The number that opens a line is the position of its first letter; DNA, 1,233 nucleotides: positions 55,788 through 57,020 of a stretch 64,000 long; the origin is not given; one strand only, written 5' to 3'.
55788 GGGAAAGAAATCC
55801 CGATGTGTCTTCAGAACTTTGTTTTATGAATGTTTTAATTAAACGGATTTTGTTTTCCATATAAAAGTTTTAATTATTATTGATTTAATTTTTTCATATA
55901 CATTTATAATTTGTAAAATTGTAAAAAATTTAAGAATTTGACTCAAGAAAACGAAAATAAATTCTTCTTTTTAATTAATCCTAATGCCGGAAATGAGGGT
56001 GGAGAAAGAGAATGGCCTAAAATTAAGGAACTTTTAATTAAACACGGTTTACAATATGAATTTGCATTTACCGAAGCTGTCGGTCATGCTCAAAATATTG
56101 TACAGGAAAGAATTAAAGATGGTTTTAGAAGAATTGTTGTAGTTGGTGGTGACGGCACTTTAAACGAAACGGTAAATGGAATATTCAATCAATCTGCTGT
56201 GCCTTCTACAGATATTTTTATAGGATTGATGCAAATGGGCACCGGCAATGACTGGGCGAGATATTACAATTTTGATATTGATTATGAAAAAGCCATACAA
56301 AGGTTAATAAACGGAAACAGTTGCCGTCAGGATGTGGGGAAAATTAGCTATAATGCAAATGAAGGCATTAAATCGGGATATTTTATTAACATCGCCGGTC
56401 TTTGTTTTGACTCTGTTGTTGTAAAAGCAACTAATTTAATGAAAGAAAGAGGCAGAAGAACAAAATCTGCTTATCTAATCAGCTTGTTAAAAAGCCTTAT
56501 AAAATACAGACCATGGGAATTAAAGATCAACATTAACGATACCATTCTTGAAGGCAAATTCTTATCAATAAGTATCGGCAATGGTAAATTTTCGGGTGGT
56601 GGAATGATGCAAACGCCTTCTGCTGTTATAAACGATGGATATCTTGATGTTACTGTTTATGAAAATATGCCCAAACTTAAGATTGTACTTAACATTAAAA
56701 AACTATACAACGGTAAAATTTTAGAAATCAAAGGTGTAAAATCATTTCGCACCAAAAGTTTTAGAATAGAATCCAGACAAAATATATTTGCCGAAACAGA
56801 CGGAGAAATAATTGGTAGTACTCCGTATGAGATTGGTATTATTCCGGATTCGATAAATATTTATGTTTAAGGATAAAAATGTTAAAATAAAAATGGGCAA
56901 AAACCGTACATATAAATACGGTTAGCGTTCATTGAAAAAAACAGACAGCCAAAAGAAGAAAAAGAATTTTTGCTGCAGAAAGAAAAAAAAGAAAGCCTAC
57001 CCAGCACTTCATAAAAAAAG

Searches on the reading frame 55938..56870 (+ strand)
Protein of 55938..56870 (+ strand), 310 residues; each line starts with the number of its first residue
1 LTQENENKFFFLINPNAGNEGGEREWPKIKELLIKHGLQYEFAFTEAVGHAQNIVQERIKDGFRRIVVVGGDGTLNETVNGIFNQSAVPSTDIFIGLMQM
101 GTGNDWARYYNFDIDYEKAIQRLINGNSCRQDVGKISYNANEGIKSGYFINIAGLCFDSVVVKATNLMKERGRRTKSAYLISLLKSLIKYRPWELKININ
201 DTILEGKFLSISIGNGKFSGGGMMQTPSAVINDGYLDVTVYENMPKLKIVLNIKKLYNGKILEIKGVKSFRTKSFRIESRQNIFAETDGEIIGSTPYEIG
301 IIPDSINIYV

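Call 3: search_protein_families(library=pfam, proteins=[window:55938-56870:+], max_evalue=1)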
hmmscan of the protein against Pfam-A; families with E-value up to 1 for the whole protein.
window:55938-56870:+ (310 aa): 4 families
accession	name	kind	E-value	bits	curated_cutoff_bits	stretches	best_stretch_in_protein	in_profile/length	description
PF19279.4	YegS_C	-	2.4e-28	99.3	27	1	157-309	7-157/158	YegS C-terminal NAD kinase beta sandwich-like domain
PF00781.29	DAGK_cat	-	5.3e-27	94.3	23.6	1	9-136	2-125/125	Diacylglycerol kinase catalytic domain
PF06707.17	DUF1194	-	0.011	15.4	27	1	43-99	96-153/206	Protein of unknown function (DUF1194)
PF01513.26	NAD_kinase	-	0.058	14.2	25.5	1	54-79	64-89/130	ATP-NAD kinase N-terminal domain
